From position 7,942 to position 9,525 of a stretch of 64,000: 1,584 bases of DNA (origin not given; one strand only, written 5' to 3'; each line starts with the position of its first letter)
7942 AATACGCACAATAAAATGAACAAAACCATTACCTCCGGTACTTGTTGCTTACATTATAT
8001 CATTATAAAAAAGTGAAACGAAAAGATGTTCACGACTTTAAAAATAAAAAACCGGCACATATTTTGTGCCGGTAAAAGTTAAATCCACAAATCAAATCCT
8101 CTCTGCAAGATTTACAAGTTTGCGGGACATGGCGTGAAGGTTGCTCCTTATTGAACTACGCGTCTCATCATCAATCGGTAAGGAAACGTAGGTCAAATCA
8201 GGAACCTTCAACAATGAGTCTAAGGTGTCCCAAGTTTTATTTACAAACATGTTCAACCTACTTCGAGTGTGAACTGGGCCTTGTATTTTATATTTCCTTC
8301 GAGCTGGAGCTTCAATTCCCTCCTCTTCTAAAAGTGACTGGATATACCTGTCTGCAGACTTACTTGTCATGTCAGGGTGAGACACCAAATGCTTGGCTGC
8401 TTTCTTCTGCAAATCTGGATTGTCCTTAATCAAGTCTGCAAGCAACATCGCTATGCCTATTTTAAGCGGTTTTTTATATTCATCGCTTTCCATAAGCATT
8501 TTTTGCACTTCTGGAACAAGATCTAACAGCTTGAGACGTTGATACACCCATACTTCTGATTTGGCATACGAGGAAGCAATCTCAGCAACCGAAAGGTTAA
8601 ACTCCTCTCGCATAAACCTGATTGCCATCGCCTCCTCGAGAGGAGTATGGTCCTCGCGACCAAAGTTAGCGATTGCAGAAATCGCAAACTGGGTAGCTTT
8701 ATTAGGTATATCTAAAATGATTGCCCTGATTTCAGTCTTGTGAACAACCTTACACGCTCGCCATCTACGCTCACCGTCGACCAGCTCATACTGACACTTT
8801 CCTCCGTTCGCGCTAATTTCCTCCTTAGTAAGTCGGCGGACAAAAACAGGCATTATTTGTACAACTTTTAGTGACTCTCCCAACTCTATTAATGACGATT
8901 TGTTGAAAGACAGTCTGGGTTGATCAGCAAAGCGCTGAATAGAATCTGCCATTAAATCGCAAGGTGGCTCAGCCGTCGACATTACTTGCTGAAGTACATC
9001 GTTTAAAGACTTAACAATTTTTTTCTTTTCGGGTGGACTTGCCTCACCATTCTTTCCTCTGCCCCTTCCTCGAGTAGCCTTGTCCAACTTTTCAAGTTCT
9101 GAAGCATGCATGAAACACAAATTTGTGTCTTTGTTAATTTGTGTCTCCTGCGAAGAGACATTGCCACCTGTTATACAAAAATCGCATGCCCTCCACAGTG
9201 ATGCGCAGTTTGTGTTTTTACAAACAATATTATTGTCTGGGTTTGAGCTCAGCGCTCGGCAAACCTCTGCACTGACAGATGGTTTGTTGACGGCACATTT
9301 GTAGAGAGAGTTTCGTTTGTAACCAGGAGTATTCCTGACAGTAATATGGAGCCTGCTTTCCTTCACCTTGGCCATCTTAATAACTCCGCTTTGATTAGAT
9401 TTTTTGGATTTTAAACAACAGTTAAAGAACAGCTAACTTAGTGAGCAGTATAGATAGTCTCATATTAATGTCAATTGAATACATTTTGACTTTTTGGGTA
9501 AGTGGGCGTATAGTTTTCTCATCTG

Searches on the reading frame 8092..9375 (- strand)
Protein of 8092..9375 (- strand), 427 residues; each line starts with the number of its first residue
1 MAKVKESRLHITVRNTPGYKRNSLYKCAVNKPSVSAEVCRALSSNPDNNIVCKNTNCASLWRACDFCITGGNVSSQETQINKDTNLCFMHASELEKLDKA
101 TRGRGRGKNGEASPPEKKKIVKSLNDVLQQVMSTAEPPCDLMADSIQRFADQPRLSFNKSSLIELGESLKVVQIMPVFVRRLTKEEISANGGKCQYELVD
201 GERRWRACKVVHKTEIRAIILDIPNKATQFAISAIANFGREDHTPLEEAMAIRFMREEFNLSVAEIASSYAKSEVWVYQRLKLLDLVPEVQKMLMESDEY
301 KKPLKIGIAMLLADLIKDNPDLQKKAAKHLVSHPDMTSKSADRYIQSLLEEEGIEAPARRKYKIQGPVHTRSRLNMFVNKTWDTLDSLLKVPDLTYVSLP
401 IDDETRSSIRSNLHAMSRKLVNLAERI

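Call 8: search_protein_families(library=pfam, proteins=[window:8092-9375:-])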
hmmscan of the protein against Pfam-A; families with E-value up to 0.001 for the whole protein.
window:8092-9375:- (427 aa): 3 families
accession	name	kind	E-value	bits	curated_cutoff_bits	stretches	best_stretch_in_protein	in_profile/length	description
PF02195.25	ParB_N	-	4.4e-12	46.3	26.3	1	142-229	7-86/95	ParB N-terminal domain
PF17762.8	HTH_ParB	-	2.1e-10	41.1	22.6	1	241-348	1-100/102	ParB HTH domain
PF16476.10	DUF5053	-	0.00091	19.3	26.6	0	261-282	12-34/71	Domain of unknown function (DUF5053)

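Call 18: search_protein_families(library=ncbifam, proteins=[window:8092-9375:-], max_evalue=0.01)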
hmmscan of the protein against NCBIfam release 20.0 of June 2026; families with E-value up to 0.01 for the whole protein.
window:8092-9375:- (427 aa): 5 families
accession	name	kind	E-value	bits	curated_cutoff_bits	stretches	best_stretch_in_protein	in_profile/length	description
TIGR00180.1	parB_part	domain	7.3e-29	100.8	58.45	1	144-329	11-184/186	ParB/RepB/Spo0J family partition protein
TIGR04285.1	nucleoid_noc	exception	1.9e-25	89.7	315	1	143-361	7-207/255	nucleoid occlusion protein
TIGR03734.1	PRTRC_parB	hypoth_equivalog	8.7e-17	60.8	278.6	1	151-336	6-177/555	PRTRC system ParB family protein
TIGR03454.1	partition_RepB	equivalog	6.8e-06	25.7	201.5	1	127-273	53-192/325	plasmid partitioning protein RepB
NF005027.0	PRK06436.1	equivalog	0.0044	16.2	261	1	368-422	150-207/303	2-hydroxyacid dehydrogenase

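Call 19: search_solved_structures(query=window:8092-9375:-, show_alignments=3)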
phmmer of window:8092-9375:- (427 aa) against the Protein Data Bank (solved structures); distinct sequences matched with E-value up to 0.001: 10.
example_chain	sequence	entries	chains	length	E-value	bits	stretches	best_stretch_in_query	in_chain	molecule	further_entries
7bnk_A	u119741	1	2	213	4.3e-16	62.1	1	141-325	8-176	ParB family protein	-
7ng0_A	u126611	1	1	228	1.2e-15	60.6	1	151-345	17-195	Nucleoid occlusion protein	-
7nfu_A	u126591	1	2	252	2.3e-15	59.7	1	150-345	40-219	Nucleoid occlusion protein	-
7o0n_A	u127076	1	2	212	3e-15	59.3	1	141-325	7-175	ParB family protein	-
7bnr_A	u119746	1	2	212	3e-15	59.3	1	141-325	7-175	ParB family protein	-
4umk_A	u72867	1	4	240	1.3e-14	57.2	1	122-298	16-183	PROBABLE CHROMOSOME-PARTITIONING PROTEIN PARB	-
6t1f_A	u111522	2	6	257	4.2e-13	52.3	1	144-297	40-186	Chromosome-partitioning protein ParB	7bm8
7ol9_A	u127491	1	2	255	5.4e-13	51.9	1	145-357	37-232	Nucleoid occlusion protein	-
6sdk_A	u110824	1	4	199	1.1e-11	47.6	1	151-297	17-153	Stage 0 sporulation protein J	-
1vz0_A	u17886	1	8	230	2e-11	46.7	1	144-294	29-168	Chromosome-partitioning protein Spo0J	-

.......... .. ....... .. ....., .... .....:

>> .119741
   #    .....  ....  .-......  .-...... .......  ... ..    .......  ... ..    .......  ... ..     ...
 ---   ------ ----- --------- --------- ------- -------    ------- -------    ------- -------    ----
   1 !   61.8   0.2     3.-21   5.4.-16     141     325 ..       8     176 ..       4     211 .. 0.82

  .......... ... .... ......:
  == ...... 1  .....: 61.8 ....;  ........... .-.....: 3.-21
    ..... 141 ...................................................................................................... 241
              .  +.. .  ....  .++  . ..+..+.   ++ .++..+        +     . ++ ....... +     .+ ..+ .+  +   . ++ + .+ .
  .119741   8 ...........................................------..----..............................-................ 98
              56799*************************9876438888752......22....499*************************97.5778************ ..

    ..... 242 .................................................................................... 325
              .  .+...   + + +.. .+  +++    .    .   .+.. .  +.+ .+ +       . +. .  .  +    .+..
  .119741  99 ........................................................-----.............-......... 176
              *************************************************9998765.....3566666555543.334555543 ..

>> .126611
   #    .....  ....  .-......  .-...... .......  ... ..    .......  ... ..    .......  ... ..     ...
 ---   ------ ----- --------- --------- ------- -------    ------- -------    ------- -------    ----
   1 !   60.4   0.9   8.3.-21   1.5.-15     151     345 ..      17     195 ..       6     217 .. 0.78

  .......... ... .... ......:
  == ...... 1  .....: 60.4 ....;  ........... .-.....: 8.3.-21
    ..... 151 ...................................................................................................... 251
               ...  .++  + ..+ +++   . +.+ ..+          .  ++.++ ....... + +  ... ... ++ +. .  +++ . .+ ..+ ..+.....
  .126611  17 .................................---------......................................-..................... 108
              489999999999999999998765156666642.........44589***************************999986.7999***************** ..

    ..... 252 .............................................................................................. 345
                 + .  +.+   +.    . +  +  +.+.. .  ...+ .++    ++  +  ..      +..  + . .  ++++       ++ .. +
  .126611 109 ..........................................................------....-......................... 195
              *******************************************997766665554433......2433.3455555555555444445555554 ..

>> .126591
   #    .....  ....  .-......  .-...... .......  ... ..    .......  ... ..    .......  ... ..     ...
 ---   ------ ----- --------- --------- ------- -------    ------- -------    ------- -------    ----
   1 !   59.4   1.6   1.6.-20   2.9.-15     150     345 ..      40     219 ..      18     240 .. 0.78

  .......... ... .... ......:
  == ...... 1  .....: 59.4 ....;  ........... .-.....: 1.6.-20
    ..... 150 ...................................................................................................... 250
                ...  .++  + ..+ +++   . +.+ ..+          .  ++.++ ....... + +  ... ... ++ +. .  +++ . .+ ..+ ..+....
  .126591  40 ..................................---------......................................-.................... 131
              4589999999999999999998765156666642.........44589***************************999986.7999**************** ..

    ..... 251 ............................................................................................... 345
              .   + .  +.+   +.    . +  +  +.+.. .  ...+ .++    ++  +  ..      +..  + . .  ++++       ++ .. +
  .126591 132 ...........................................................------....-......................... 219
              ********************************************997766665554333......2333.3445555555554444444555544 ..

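Call 45: find_homologous_proteins(query=window:8092-9375:-, max_evalue=0.00001)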
Query window:8092-9375:- (427 aa): 256 proteins with E <= 0.00001 among 5535 candidates; the best 120 are listed.
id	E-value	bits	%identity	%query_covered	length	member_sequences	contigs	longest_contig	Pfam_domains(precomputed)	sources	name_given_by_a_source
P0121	1.1e-281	951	100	100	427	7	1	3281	PF17762.9,PF02195.27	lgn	-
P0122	1.2e-191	655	69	99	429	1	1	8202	PF17762.9,PF02195.27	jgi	-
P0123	6.9e-153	527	55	100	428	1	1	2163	PF17762.9,PF02195.27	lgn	-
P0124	4.2e-87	311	46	83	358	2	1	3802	PF02195.27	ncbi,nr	ncbi:ParB/RepB/Spo0J family partition protein, partial [candidate division WWE3 bacterium]|nr:ParB/R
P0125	1.0e-75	273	40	94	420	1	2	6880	PF17762.9,PF02195.27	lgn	-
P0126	1.6e-72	263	40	93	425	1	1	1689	PF17762.9,PF02195.27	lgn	-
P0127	3.5e-72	262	37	94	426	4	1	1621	PF17762.9,PF02195.27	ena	-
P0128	1.1e-70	257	38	92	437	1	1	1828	PF17762.9,PF02195.27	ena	-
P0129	2.8e-55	206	36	71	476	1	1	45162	PF17762.9,PF02195.27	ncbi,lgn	-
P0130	9.1e-31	125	42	44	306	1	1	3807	PF17762.9,PF08535.16,PF02195.27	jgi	jgi:ParB/RepB/Spo0J family partition protein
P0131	5.2e-30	123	36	57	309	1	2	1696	PF17762.9,PF02195.27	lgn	-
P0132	5.5e-29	119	40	47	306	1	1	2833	PF17762.9,PF02195.27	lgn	-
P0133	7.6e-29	119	33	63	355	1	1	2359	PF17762.9,PF02195.27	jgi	jgi:ParB family chromosome partitioning protein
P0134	3.3e-28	117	41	44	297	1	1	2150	PF13384.13,PF17762.9,PF08535.16,PF02195.27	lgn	-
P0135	1.5e-26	111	29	71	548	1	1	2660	PF02195.27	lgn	-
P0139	6.4e-24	103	31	61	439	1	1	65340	PF17762.9,PF02195.27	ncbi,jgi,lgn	ncbi:MAG: ParB/RepB/Spo0J family partition protein [Patescibacteria group bacterium]|jgi:ParB family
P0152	1.6e-17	82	31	51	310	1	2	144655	PF17762.9,PF02195.27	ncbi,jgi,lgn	-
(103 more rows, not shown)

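Call 47: find_encoding_contigs(protein=P0152, flank=10000, max_places=2)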
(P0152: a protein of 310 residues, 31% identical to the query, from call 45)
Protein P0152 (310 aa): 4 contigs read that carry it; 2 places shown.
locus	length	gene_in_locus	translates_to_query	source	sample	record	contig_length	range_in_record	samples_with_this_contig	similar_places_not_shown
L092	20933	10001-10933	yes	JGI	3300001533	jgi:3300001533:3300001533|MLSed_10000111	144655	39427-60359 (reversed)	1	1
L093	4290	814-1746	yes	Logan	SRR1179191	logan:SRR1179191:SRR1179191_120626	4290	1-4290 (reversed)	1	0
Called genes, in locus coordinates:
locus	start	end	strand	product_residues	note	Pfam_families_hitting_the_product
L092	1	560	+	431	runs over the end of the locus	PF00587:tRNA-synt_2b, PF03129:HGTP_anticodon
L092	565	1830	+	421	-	PF00675:Peptidase_M16, PF05193:Peptidase_M16_C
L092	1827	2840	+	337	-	PF01594:AI-2E_transport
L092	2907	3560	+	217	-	PF00590:TP_methylase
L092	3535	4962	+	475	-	PF00133:tRNA-synt_1, PF01406:tRNA-synt_1e, PF09334:tRNA-synt_1g, PF00133:tRNA-synt_1, PF08264:Anticodon_1, PF19303:Anticodon_3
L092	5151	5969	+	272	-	PF01026:TatD_DNase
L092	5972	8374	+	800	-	PF00133:tRNA-synt_1, PF01406:tRNA-synt_1e (faint), PF09334:tRNA-synt_1g, PF13603:tRNA-synt_1_2, PF00133:tRNA-synt_1, PF08264:Anticodon_1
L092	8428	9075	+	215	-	PF01300:Sua5_yciO_yrdC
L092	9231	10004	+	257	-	PF00142:Fer4_NifH, PF01656:CbiA, PF02374:ArsA_ATPase (faint), PF06564:CBP_BcsQ (faint), PF09140:MipZ (faint), PF10609:ParA (weak), PF13614:AAA_31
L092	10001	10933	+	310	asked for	PF02195:ParB_N, PF17762:HTH_ParB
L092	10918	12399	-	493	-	PF13328:HD_4, PF04607:RelA_SpoT, PF02824:TGS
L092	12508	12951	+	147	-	PF00293:NUDIX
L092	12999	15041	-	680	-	PF01751:Toprim, PF01131:Topoisom_bac, PF01396:Zn_ribbon_Top1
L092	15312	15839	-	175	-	PF01195:Pept_tRNA_hydro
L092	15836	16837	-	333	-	PF03816:LytR_cpsA_psr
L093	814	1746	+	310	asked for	PF02195:ParB_N, PF17762:HTH_ParB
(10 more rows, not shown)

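Call 48: find_encoding_contigs(protein=P0122, flank=6000, max_places=2)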
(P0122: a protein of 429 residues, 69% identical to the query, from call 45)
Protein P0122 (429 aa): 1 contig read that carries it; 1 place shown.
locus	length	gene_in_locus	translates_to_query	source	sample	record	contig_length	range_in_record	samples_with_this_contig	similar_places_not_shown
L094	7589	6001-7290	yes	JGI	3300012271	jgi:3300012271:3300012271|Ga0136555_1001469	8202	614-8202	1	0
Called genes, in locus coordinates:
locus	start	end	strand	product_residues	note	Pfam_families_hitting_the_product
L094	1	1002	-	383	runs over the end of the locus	PF05697:Trigger_N, PF05698:Trigger_C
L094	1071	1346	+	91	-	-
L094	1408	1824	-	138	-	-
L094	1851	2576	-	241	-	-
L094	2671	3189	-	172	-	PF00719:Pyrophosphatase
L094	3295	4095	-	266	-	PF00459:Inositol_P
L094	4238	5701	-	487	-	PF08529:NusA_N, PF00575:S1 (weak), PF13184:KH_NusA_1st, PF26594:KH_NusA_2nd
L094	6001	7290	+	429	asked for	PF02195:ParB_N, PF17762:HTH_ParB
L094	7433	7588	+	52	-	?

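Call 54: find_encoding_contigs(protein=P0139, flank=10000, max_places=1)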
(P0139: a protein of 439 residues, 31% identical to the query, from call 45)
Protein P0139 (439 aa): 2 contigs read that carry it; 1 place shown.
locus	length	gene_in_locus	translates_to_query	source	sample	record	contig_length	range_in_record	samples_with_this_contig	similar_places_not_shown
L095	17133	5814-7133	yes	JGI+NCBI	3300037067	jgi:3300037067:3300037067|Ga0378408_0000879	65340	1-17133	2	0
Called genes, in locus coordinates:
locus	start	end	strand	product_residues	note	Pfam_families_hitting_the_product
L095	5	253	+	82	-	-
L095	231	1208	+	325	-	-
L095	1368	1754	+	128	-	PF09946:DUF2178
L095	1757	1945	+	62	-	PF12844:HTH_19, PF01381:HTH_3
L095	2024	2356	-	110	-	-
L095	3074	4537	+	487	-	PF13506:Glyco_transf_21, PF00535:Glycos_transf_2, PF13641:Glyco_tranf_2_3, PF13632:Glyco_trans_2_3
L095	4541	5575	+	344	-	PF13439:Glyco_transf_4, PF00534:Glycos_transf_1, PF13692:Glyco_trans_1_4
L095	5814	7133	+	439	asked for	PF02195:ParB_N, PF17762:HTH_ParB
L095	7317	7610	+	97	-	PF14358:DUF4405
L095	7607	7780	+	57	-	-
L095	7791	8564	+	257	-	-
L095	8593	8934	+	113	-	PF03013:Pyr_excise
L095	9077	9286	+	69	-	PF04070:DUF378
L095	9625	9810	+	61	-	-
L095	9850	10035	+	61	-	-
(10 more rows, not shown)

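Call 55: find_encoding_contigs(protein=P0129, flank=10000, max_places=1)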
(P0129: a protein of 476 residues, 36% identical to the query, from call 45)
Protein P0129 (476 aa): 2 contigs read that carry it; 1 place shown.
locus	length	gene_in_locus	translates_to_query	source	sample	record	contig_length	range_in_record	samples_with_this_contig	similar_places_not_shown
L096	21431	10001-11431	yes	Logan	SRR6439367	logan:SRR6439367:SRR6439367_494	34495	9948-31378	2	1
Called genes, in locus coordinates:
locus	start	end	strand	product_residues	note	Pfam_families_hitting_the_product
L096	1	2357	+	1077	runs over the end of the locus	PF04563:RNA_pol_Rpb2_1, PF04561:RNA_pol_Rpb2_2, PF04565:RNA_pol_Rpb2_3, PF10385:RNA_pol_Rpb2_45, PF00562:RNA_pol_Rpb2_6, PF04560:RNA_pol_Rpb2_7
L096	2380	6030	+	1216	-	PF04997:RNA_pol_Rpb1_1, PF00623:RNA_pol_Rpb1_2, PF04983:RNA_pol_Rpb1_3, PF05000:RNA_pol_Rpb1_4 (weak), PF04998:RNA_pol_Rpb1_5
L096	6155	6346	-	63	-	-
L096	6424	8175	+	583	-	PF01807:Zn_ribbon_DnaG, PF08275:DNAG_N, PF01751:Toprim, PF13155:Toprim_2, PF13662:Toprim_4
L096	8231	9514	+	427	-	PF03979:Sigma70_r1_1, PF00140:Sigma70_r1_2, PF04542:Sigma70_r2, PF04539:Sigma70_r3, PF04545:Sigma70_r4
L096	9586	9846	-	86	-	-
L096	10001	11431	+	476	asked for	PF02195:ParB_N, PF17762:HTH_ParB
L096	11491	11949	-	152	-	PF00571:CBS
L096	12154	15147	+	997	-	PF00580:UvrD-helicase, PF13245:AAA_19, PF13604:AAA_30 (faint), PF13361:UvrD_C, PF13538:UvrD_C_2 (weak), PF12705:PDDEXK_1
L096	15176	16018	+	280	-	PF02673:BacA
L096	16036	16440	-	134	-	PF00072:Response_reg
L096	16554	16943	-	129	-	-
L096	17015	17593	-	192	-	PF01612:DNA_pol_A_exo1 (weak), PF13482:RNase_H_2, PF10108:DNA_pol_B_exo2 (faint)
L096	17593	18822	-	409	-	PF13393:tRNA-synt_His, PF00587:tRNA-synt_2b, PF13393:tRNA-synt_His, PF03129:HGTP_anticodon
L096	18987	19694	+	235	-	PF09335:VTT_dom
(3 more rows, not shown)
